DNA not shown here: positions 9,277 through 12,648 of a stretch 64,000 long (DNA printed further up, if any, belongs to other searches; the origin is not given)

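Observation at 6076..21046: Tightly packed operon of four giant T9SS-cargo proteins (1808 + 1068 + 1023 + 1109 aa)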

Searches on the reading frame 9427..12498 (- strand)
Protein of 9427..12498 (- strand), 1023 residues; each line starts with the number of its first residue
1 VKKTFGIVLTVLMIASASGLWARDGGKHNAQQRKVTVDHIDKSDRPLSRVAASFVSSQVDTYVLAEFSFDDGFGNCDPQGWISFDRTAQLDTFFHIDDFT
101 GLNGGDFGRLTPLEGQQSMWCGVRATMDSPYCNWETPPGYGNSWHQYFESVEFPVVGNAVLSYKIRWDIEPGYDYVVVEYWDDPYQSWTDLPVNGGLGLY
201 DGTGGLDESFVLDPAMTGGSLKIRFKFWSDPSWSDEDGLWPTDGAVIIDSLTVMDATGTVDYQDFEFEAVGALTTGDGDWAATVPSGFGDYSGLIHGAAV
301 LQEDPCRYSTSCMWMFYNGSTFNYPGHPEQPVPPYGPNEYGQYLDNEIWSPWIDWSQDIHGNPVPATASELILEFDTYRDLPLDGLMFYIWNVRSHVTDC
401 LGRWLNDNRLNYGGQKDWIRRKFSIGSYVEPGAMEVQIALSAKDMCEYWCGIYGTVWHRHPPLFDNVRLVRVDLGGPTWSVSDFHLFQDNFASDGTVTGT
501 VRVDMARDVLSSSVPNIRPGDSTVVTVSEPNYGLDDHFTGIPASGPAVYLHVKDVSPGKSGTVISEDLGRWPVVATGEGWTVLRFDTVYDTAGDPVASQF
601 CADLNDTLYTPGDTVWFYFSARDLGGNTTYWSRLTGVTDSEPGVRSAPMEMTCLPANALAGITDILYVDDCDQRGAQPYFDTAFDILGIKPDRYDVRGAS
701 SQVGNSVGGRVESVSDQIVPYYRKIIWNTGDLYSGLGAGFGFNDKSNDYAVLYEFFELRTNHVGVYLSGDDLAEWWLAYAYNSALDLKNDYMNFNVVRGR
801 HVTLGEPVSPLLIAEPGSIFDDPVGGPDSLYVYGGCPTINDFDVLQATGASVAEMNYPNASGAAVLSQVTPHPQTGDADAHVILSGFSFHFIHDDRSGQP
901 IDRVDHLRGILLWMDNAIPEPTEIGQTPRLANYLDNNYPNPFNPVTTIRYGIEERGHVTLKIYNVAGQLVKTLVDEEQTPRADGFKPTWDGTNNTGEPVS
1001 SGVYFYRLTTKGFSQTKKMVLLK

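Call 5: search_protein_families(library=pfam, proteins=[window:9427-12498:-], max_evalue=0.1)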
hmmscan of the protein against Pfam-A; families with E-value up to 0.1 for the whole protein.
window:9427-12498:- (1023 aa): 4 families
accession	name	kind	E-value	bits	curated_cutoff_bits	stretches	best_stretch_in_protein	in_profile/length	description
PF13860.13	FlgD_ig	-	2.4e-07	31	27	1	957-1010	24-75/79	FlgD Ig-like domain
PF18962.6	Por_Secre_tail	-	6.9e-07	29.9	27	1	938-1020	2-74/75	Secretion system C-terminal sorting domain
PF13585.12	CHU_C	-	5.1e-06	26.9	27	1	945-1018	17-81/86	CHU_C Type IX secretion signal domain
PF20773.4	InhA-like_MAM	-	0.0046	16.9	26.9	1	150-252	56-168/191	Immune inhibitor A-like, MAM domain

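Call 6: search_protein_families(library=ncbifam, proteins=[window:9427-12498:-], max_evalue=0.1)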
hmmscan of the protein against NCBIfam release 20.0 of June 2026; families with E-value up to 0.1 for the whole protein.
window:9427-12498:- (1023 aa): 10 families
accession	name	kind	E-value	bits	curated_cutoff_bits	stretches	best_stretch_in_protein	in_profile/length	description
TIGR04183.1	Por_Secre_tail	domain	1.9e-10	40.6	23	1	938-1020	2-70/72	T9SS type A sorting domain-containing protein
NF033707.1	T9SS_sortase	equivalog_domain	1.9e-08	32.5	420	1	936-1013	1000-1080/1095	type IX secretion system sortase PorU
NF052323.1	T9SSA_dep_M6i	equivalog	2.6e-07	29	600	1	937-1015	960-1031/1043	T9SS-dependent M6-like inactivated metalloprotease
NF052228.1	T9SS_PorZ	equivalog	2.2e-05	23.1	260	1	938-1016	676-748/757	type IX secretion system anionic LPS delivery protein PorZ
NF005176.1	PRK06655.1-1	equivalog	0.0012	18.8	230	1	957-1017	98-156/197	flagellar hook assembly protein FlgD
NF038113.1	T9SSA_dep_M36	equivalog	0.0013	16.9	885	1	936-1021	794-868/869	T9SS-dependent M36 family metallopeptidase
NF004496.1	PRK05842.1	equivalog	0.005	16.1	250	1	953-1009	163-219/271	flagellar hook assembly protein FlgD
NF009276.0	PRK12633.1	equivalog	0.006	16.3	383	1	956-1010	129-181/234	flagellar basal body rod modification protein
NF009452.0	PRK12812.1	equivalog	0.018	14.2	258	1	955-1008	151-204/289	flagellar basal body rod modification protein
NF053608.1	Lsa66_OmpA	equivalog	0.027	12.9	700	1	988-1011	206-229/581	fibronectin-binding adhesin Lsa66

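Call 13: find_homologous_proteins(query=window:9427-12498:-, max_evalue=0.001)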
Query window:9427-12498:- (1023 aa): 420 proteins with E <= 0.001 among 8000 candidates; the best 120 are listed.
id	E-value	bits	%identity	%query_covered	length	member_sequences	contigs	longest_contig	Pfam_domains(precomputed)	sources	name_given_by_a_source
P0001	0.0e+0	2446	100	100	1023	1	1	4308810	PF13585.13,PF18962.8,PF13860.13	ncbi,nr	ncbi:MAG: T9SS type A sorting domain-containing protein [Candidatus Latescibacterota bacterium]|nr:M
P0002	0.0e+0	1789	74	100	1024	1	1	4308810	PF13585.13,PF18962.8,PF13860.13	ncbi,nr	ncbi:MAG: T9SS type A sorting domain-containing protein [Candidatus Latescibacterota bacterium]|nr:M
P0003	0.0e+0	1274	57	100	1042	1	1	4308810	PF18962.8,PF13860.13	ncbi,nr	ncbi:MAG: T9SS type A sorting domain-containing protein [Candidatus Latescibacterota bacterium]|nr:M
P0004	0.0e+0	1176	54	97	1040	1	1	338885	PF18962.8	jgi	jgi:hypothetical protein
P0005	0.0e+0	1175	53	99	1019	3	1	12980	PF18962.8,PF13860.13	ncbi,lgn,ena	-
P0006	0.0e+0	1169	53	99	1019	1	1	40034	PF18962.8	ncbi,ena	-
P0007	0.0e+0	1144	52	100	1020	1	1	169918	PF18962.8,PF13860.13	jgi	jgi:hypothetical protein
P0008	0.0e+0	1140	53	100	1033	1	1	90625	PF18962.8,PF13860.13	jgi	jgi:hypothetical protein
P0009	0.0e+0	1136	53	100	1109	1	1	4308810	PF13585.13,PF18962.8,PF13860.13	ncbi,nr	ncbi:MAG: T9SS type A sorting domain-containing protein [Candidatus Latescibacterota bacterium]|nr:M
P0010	0.0e+0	1129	51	99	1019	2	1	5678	PF18962.8,PF13860.13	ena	-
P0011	0.0e+0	1128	53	100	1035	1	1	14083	PF18962.8,PF13860.13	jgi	jgi:hypothetical protein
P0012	0.0e+0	1123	53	95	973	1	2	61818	PF13585.13,PF18962.8,PF13860.13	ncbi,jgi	jgi:hypothetical protein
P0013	0.0e+0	1107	53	96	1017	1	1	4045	PF18962.8,PF13860.13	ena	-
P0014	0.0e+0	1104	52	100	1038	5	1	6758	PF13585.13,PF18962.8,PF13860.13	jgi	jgi:hypothetical protein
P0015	0.0e+0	1085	54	94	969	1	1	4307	PF18962.8,PF13860.13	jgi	jgi:hypothetical protein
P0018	0.0e+0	1070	52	95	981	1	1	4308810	PF18962.8,PF13860.13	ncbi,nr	ncbi:MAG: T9SS type A sorting domain-containing protein [Candidatus Latescibacterota bacterium]|nr:M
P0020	0.0e+0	1055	51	95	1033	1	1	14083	PF18962.8,PF13860.13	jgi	jgi:hypothetical protein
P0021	0.0e+0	1049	50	100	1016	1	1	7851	PF18962.8,PF13860.13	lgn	-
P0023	0.0e+0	1040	49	99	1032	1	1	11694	PF18962.8,PF13860.13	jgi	-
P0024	0.0e+0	1037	52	95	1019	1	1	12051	PF18962.8,PF13860.13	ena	-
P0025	0.0e+0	1036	49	100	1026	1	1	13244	PF18962.8,PF13860.13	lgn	-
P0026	0.0e+0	1036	50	95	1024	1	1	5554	PF18962.8,PF13860.13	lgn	-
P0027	0.0e+0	1026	49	100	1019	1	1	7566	PF18962.8,PF13860.13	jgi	jgi:hypothetical protein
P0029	0.0e+0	1021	49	99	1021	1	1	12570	PF18962.8,PF13860.13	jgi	jgi:hypothetical protein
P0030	0.0e+0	1017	50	100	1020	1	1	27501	PF18962.8,PF13860.13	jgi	-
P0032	0.0e+0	1015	49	99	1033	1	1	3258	PF18962.8,PF13860.13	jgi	jgi:hypothetical protein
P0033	0.0e+0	1012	50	96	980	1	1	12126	PF18962.8,PF13860.13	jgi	jgi:hypothetical protein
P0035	4.4e-296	1003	48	100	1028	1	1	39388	PF18962.8,PF13860.13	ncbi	-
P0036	1.8e-295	1001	47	100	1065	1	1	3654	PF18962.8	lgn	-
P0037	1.3e-294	999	50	95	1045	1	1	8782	PF18962.8,PF13860.13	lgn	-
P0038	1.4e-293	995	48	100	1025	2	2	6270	PF13585.13,PF18962.8,PF13860.13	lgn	-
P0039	3.9e-293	994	49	98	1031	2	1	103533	PF18962.8,PF13860.13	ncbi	-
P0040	4.7e-293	993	48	100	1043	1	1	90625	PF18962.8,PF13860.13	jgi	jgi:hypothetical protein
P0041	4.2e-288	977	48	100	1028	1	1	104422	PF18962.8,PF13860.13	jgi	jgi:hypothetical protein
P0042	8.8e-286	969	49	95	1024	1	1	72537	-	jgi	jgi:hypothetical protein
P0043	1.0e-283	962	48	96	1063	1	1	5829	PF13585.13,PF18962.8,PF13860.13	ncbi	-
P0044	1.6e-283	962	47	100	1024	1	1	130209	PF13860.13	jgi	jgi:hypothetical protein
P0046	2.3e-281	955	48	96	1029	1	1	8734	PF18962.8,PF13860.13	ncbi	-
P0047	4.4e-281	954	47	99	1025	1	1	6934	PF18962.8,PF13860.13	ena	-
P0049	1.8e-277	942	47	100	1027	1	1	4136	PF18962.8,PF13860.13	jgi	jgi:hypothetical protein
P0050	3.3e-276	938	47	98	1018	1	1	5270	PF18962.8,PF13860.13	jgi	jgi:hypothetical protein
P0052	1.3e-275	936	46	100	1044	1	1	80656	PF13585.13,PF18962.8,PF13860.13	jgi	jgi:hypothetical protein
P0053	1.0e-273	929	46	100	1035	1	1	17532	PF18962.8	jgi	jgi:hypothetical protein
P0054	1.4e-273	929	48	96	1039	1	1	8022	PF18962.8,PF13860.13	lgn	-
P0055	5.9e-273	927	46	100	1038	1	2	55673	PF18962.8,PF13860.13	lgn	-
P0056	5.8e-271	920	45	100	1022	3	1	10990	PF18962.8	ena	-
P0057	1.1e-270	919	46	100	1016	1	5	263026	PF18962.8,PF13860.13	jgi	jgi:hypothetical protein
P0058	5.6e-270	917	46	100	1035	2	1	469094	PF18962.8,PF13860.13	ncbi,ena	-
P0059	2.5e-269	915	48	96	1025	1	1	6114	PF18962.8,PF13860.13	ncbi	-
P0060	8.4e-269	913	46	100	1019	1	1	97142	PF18962.8,PF13860.13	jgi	jgi:hypothetical protein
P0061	3.4e-268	911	45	100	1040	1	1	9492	PF18962.8,PF13860.13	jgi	jgi:hypothetical protein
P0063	3.2e-266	905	47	100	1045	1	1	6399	PF13585.13,PF18962.8,PF13860.13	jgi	-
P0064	1.1e-265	903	46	100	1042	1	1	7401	PF18962.8,PF13860.13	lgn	-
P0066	3.9e-265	901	47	98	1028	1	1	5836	PF18962.8,PF13860.13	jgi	-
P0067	4.5e-265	901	45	100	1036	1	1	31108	PF18962.8,PF13860.13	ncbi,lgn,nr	ncbi:MAG TPA: FlgD immunoglobulin-like domain containing protein [Candidatus Krumholzibacteria bacte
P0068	1.3e-264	899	47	94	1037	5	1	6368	PF18962.8,PF13860.13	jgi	jgi:hypothetical protein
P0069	1.6e-264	899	46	100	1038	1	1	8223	PF18962.8,PF13860.13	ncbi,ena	-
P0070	6.1e-264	897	47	97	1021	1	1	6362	PF18962.8,PF13860.13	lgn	-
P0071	7.2e-264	897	48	94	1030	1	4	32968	PF18962.8,PF13860.13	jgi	jgi:hypothetical protein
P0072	1.1e-263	896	48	94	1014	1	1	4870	PF18962.8,PF13860.13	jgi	-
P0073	1.6e-263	896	45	100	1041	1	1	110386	PF18962.8,PF13860.13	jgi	jgi:hypothetical protein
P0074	3.8e-262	891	45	100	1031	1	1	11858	PF18962.8,PF13860.13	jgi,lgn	jgi:hypothetical protein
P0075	8.7e-262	890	46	100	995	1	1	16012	PF18962.8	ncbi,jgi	jgi:hypothetical protein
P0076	1.7e-261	889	45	99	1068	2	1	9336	PF18962.8,PF13860.13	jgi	jgi:hypothetical protein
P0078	5.4e-261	887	46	100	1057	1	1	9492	PF18962.8,PF13860.13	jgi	jgi:hypothetical protein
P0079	2.4e-260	885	46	99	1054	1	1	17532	PF13585.13,PF18962.8,PF13860.13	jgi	jgi:hypothetical protein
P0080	1.9e-258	879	44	100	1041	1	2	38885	PF18962.8,PF13860.13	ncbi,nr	ncbi:MAG: T9SS type A sorting domain-containing protein [Candidatus Latescibacteria bacterium]|nr:T9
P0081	6.6e-256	870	44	100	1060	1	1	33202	PF13585.13,PF18962.8,PF13860.13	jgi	jgi:hypothetical protein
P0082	2.9e-255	868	48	94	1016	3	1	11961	PF18962.8,PF13860.13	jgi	jgi:hypothetical protein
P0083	5.5e-255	867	45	100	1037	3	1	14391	PF18962.8,PF13860.13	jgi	jgi:hypothetical protein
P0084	1.2e-254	866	46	94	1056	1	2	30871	PF18962.8,PF13860.13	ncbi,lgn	ncbi:MAG: FlgD immunoglobulin-like domain containing protein [Candidatus Krumholzibacteriia bacteriu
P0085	3.3e-254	865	45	100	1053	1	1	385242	PF18962.8,PF13860.13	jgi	jgi:hypothetical protein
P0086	2.5e-253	862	45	94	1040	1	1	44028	PF18962.8,PF13860.13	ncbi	-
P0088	1.2e-252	860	47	96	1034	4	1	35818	PF18962.8,PF13860.13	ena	-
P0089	3.1e-252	858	46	95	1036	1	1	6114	PF18962.8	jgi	jgi:hypothetical protein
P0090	6.6e-252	857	46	95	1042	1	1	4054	PF18962.8,PF13860.13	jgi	-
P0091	3.1e-251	855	45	100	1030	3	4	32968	PF18962.8,PF13860.13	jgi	jgi:hypothetical protein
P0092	1.9e-250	852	46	93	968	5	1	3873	PF18962.8,PF13860.13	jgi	jgi:hypothetical protein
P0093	2.0e-249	849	45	97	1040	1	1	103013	PF18962.8,PF13860.13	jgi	jgi:hypothetical protein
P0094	9.0e-249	847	45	100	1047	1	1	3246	PF18962.8,PF13860.13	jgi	jgi:hypothetical protein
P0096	3.2e-248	845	45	95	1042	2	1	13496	PF13585.13,PF18962.8,PF13860.13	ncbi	ncbi:MAG: T9SS type A sorting domain-containing protein [Candidatus Krumholzibacteria bacterium]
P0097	1.3e-247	843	45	100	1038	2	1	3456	PF13585.13,PF18962.8,PF13860.13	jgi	jgi:hypothetical protein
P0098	1.4e-247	843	46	95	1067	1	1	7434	PF18962.8,PF13860.13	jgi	-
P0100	8.5e-247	840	44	100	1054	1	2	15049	PF13585.13,PF18962.8,PF13860.13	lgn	-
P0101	1.2e-246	840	45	97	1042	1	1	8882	PF18962.8,PF13860.13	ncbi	-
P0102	3.6e-246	838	44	96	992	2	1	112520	PF18962.8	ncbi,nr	ncbi:MAG: T9SS type A sorting domain-containing protein [Candidatus Latescibacteria bacterium]|nr:T9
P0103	5.5e-245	834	45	100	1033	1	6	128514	PF18962.8,PF13860.13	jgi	jgi:hypothetical protein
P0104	7.2e-245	834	44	100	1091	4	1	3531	PF18962.8,PF13860.13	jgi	jgi:hypothetical protein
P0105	2.0e-244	832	44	100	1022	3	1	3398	PF18962.8,PF13860.13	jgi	jgi:hypothetical protein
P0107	3.3e-244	832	44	100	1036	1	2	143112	PF13585.13,PF18962.8,PF13860.13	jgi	jgi:hypothetical protein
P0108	3.6e-244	832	43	100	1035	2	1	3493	PF13585.13,PF18962.8,PF13860.13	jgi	jgi:hypothetical protein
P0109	4.6e-244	831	44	96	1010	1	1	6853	PF18962.8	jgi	jgi:hypothetical protein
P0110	5.6e-243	828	45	95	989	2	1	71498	PF13585.13,PF18962.8,PF13860.13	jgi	-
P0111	7.1e-243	827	44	100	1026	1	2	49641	PF18962.8,PF13860.13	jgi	jgi:hypothetical protein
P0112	2.1e-242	826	43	100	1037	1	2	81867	PF13585.13,PF18962.8,PF13860.13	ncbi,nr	ncbi:MAG: T9SS type A sorting domain-containing protein [Candidatus Latescibacteria bacterium]|nr:T9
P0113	5.0e-242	824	44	100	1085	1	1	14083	PF18962.8,PF13860.13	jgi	jgi:hypothetical protein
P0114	1.9e-241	823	45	95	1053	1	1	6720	PF18962.8,PF13860.13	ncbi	-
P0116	4.3e-241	821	44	100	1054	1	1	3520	PF13585.13,PF18962.8,PF13860.13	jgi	jgi:hypothetical protein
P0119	1.5e-239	816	43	100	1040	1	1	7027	PF18962.8,PF13860.13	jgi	jgi:hypothetical protein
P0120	4.1e-239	815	44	95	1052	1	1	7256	PF18962.8,PF13860.13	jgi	jgi:hypothetical protein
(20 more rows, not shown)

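Call 19: search_solved_structures(query=A1, max_evalue=1)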
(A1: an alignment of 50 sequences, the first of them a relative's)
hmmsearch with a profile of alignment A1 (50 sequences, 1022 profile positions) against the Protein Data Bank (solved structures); distinct sequences matched with E-value up to 1: 11.
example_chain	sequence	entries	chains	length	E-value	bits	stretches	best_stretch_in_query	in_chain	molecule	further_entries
7eh9_A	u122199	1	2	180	0.0067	17.3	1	957-1010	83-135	Basal-body rod modification protein FlgD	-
6za2_A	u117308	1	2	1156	0.007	17.3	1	956-1019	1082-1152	Por secretion system protein porU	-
7bhq_A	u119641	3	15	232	0.0098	16.8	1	957-1010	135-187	Basal-body rod modification protein FlgD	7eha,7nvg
9h76_B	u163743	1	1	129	0.12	13.1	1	570-645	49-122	Nanobody NB53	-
4lgr_B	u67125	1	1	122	0.18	12.6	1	570-642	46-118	Camelid nanobody (VHH3)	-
4zzk_A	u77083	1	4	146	0.21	12.4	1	959-1005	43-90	Basal-body rod modification protein FlgD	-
4zzf_A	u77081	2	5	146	0.21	12.4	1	959-1005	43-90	Flagellar basal body rod modification protein | Basal-body rod modification protein FlgD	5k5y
3osv_A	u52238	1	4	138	0.4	11.5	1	955-1006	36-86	Flagellar basal-body rod modification protein FlgD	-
7n9b_D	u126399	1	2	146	0.4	11.5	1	599-647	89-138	NB21 Nanobody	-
5m11_A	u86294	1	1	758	0.61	10.9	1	938-1004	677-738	Immunoreactive 84kD antigen PG93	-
3c12_A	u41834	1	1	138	0.65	10.8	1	955-1003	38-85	Flagellar protein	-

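Call 20: find_encoding_contigs(protein=P0004, flank=10000, max_places=2)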
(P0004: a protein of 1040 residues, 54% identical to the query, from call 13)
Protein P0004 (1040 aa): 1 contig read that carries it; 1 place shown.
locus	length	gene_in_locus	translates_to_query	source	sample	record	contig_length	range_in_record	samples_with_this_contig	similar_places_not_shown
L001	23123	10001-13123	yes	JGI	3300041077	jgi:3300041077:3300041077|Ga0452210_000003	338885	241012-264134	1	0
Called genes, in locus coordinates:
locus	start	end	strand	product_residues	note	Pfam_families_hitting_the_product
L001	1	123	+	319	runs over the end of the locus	PF02511:Thy1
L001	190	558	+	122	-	PF00903:Glyoxalase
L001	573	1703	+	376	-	PF02163:Peptidase_M50, PF00571:CBS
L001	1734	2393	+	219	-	PF13505:OMP_b-brl (weak), PF13568:OMP_b-brl_2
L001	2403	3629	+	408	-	PF07992:Pyr_redox_2, PF13450:NAD_binding_8 (faint), PF13738:Pyr_redox_3 (weak), PF01266:DAO (faint), PF00070:Pyr_redox, PF14759:Reductase_C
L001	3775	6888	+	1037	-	PF13229:Beta_helix, PF19190:BACON_2 (faint), PF22544:HYDIN_VesB_CFA65-like_Ig (faint), PF18962:Por_Secre_tail (faint), PF13860:FlgD_ig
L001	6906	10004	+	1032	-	PF13229:Beta_helix, PF19190:BACON_2 (weak), PF22544:HYDIN_VesB_CFA65-like_Ig (faint), PF13860:FlgD_ig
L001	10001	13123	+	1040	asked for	PF18962:Por_Secre_tail (faint)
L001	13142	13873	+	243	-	PF01904:DUF72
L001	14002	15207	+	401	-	PF08495:FIST, PF10442:FIST_C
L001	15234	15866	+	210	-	PF03807:F420_oxidored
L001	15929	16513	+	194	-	PF13302:Acetyltransf_3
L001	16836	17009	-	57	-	-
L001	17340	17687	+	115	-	PF01740:STAS, PF13466:STAS_2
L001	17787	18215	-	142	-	-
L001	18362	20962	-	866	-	PF00069:Pkinase, PF07714:PK_Tyr_Ser-Thr, PF03109:ABC1 (weak), PF13414:TPR_11 (weak), PF13414:TPR_11 (weak), PF13424:TPR_12, PF14559:TPR_19, PF13432:TPR_16, +18 more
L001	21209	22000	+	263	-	PF02517:Rce1-like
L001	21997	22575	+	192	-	PF03352:Adenine_glyco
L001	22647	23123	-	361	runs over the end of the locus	PF21320:WHD_Rv2258c, PF13489:Methyltransf_23, PF01209:Ubie_methyltran (weak), PF02353:CMAS, PF08241:Methyltransf_11, PF08242:Methyltransf_12, PF13649:Methyltransf_25, PF13847:Methyltransf_31, +1 more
